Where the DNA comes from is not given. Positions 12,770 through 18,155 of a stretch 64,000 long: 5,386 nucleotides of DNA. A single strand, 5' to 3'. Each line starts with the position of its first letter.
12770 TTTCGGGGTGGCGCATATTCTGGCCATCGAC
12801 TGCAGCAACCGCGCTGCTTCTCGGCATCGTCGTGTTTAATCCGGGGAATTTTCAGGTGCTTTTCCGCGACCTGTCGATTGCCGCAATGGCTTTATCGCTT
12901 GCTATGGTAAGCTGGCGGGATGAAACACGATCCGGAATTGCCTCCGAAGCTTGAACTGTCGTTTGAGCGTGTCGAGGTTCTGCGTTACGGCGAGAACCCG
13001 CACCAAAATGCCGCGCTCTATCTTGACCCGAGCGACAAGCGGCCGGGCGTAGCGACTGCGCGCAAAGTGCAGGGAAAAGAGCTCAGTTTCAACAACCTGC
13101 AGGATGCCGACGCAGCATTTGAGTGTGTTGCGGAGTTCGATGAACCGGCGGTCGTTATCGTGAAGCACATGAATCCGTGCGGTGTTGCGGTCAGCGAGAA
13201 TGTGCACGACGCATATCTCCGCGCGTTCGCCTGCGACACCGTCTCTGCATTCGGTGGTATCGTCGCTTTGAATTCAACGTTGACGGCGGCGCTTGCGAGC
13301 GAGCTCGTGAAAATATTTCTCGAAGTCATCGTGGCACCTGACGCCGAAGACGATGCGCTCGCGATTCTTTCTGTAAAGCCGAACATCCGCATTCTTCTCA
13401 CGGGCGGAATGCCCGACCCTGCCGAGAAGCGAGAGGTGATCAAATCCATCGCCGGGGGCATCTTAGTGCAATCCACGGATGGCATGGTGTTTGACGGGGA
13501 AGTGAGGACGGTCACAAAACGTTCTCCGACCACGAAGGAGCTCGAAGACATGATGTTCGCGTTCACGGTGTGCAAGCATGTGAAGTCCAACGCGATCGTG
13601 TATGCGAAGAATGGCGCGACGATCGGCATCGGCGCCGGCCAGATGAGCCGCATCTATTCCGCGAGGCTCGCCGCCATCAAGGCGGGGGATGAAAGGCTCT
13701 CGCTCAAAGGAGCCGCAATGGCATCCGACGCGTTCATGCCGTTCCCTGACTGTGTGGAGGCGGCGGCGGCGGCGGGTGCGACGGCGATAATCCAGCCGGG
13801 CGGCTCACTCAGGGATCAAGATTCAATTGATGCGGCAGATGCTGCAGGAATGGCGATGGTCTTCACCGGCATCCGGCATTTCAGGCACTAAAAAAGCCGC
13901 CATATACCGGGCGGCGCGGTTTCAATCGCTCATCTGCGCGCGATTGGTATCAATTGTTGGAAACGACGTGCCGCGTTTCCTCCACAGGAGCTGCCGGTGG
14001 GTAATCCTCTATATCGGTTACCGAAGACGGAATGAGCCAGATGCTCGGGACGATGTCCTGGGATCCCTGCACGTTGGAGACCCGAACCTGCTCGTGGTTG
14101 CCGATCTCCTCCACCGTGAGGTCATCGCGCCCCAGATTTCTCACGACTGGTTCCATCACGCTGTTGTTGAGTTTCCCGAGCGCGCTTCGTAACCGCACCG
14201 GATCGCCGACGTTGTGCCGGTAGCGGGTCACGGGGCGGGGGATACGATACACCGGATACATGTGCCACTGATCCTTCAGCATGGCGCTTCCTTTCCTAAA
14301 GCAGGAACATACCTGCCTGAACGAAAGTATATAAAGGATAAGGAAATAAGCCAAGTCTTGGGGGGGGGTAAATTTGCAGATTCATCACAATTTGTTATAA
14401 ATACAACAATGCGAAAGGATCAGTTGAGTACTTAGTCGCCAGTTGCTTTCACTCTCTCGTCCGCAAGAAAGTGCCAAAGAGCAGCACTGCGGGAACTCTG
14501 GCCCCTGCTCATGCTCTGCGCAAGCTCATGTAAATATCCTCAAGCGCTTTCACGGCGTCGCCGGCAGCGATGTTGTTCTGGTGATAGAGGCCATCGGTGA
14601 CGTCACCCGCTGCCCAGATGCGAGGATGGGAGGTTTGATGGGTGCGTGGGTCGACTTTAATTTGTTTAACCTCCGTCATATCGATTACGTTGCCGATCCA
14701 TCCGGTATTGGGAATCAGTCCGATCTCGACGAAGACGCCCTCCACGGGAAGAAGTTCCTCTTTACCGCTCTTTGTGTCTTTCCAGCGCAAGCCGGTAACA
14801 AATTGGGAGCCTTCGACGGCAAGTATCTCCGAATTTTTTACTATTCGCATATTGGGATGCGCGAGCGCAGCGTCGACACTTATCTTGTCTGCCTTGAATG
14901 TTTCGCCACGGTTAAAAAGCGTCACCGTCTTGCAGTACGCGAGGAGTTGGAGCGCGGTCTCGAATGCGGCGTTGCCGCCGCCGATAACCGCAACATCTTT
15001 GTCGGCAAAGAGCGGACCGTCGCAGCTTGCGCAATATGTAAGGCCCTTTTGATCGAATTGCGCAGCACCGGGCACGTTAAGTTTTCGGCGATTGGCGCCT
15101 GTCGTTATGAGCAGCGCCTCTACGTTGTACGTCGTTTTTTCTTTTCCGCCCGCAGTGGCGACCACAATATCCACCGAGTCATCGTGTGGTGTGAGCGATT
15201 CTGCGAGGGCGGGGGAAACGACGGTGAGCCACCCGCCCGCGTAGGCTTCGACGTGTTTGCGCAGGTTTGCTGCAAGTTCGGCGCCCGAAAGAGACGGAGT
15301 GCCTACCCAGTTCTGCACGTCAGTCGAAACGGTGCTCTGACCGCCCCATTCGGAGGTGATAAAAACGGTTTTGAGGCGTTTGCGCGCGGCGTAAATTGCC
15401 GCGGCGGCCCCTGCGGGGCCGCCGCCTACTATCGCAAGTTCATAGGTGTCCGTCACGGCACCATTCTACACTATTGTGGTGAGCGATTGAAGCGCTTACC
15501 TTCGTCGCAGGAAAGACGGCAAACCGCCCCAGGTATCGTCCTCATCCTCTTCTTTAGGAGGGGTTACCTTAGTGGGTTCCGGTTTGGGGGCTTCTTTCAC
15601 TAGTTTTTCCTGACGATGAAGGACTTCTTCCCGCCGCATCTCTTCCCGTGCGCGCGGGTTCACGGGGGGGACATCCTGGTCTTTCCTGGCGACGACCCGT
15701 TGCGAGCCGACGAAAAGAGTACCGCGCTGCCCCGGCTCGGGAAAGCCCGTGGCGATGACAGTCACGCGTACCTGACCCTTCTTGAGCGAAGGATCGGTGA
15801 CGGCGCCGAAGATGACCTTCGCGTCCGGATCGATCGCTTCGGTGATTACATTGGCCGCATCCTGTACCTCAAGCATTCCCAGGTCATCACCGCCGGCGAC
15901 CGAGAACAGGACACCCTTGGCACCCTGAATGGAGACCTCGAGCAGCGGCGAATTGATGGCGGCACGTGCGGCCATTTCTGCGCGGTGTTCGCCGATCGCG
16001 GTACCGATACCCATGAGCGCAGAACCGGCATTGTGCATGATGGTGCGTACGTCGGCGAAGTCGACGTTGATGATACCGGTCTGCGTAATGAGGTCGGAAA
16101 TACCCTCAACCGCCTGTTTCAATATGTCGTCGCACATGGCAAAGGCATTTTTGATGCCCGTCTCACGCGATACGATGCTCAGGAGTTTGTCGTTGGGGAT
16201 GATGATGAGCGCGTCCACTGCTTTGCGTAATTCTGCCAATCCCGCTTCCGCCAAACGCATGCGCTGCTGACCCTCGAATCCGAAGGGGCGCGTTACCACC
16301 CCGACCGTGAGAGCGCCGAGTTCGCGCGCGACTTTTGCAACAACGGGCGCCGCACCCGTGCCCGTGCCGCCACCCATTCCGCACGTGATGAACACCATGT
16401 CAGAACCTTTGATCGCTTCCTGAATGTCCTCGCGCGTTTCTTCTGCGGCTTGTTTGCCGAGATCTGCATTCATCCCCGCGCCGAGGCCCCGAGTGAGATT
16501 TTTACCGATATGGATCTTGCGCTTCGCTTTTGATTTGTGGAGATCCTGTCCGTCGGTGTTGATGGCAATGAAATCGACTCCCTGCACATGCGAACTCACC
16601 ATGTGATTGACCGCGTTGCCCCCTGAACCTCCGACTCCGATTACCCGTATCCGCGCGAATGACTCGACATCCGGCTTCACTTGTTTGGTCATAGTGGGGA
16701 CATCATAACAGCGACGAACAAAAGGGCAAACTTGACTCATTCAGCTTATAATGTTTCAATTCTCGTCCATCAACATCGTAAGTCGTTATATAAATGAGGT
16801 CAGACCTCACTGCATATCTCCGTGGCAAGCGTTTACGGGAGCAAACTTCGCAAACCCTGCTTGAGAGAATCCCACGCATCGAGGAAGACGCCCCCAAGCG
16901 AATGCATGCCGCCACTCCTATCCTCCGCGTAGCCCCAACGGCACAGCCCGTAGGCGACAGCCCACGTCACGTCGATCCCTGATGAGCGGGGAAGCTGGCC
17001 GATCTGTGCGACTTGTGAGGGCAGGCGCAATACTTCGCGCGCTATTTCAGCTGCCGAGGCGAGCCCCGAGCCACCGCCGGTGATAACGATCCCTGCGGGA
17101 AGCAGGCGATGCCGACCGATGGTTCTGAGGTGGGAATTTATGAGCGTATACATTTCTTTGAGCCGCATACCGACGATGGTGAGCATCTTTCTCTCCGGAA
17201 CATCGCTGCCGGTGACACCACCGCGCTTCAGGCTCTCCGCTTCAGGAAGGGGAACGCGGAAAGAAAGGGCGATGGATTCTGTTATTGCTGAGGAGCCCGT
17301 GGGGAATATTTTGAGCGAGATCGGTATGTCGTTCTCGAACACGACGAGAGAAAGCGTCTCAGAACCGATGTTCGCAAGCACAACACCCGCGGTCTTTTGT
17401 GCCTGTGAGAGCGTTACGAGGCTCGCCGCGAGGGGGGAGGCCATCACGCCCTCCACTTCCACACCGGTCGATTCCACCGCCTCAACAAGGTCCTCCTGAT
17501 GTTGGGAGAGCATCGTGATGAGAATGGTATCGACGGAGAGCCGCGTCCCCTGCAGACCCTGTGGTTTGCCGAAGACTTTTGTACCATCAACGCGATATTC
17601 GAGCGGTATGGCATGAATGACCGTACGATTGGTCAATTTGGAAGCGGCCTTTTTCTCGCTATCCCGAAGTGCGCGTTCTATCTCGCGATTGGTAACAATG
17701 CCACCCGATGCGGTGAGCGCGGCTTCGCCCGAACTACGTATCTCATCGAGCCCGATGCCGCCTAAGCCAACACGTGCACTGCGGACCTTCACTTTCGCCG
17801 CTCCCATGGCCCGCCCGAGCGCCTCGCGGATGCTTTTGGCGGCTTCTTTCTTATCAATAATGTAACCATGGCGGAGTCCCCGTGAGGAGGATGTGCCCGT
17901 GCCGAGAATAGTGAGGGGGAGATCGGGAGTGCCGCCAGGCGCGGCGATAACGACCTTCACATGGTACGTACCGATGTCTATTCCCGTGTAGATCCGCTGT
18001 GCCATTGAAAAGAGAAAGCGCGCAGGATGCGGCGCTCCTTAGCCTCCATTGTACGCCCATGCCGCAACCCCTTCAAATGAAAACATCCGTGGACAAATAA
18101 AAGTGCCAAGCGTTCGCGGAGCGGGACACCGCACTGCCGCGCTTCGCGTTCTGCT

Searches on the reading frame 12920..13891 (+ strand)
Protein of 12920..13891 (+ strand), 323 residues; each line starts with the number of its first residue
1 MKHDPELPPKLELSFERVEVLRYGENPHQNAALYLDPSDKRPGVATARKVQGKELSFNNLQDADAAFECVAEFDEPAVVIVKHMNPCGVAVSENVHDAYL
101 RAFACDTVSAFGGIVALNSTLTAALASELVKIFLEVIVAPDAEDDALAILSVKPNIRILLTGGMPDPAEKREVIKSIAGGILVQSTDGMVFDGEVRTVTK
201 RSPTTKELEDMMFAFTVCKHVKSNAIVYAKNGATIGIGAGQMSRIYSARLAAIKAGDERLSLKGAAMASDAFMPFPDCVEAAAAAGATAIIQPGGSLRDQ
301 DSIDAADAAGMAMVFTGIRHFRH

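Call 59: search_protein_families(library=pfam, max_evalue=0.0001, proteins=[window:12920-13891:+])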
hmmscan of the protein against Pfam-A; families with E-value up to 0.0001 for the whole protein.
window:12920-13891:+ (323 aa): 1 family
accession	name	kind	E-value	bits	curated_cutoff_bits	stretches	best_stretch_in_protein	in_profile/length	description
PF01808.24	AICARFT_IMPCHas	-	1.9e-99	333.5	25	1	6-254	64-311/311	AICARFT/IMPCHase bienzyme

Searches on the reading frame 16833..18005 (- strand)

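Call 8: search_protein_families(library=pfam, max_evalue=0.001, proteins=[window:16833-18005:-])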
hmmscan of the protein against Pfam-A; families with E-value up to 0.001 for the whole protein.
window:16833-18005:- (390 aa): 3 families
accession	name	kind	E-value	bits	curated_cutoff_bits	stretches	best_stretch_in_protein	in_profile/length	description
PF14450.12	FtsA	-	4.7e-16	59.7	31.8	1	209-335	1-112/127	Cell division protein FtsA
PF02491.25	SHS2_FTSA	-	6.3e-13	49.3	25.4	1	89-164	7-79/79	SHS2 domain inserted in FTSA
PF11104.14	PilM_2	-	1.8e-05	24.3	27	1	194-334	168-306/340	Type IV pilus assembly protein PilM;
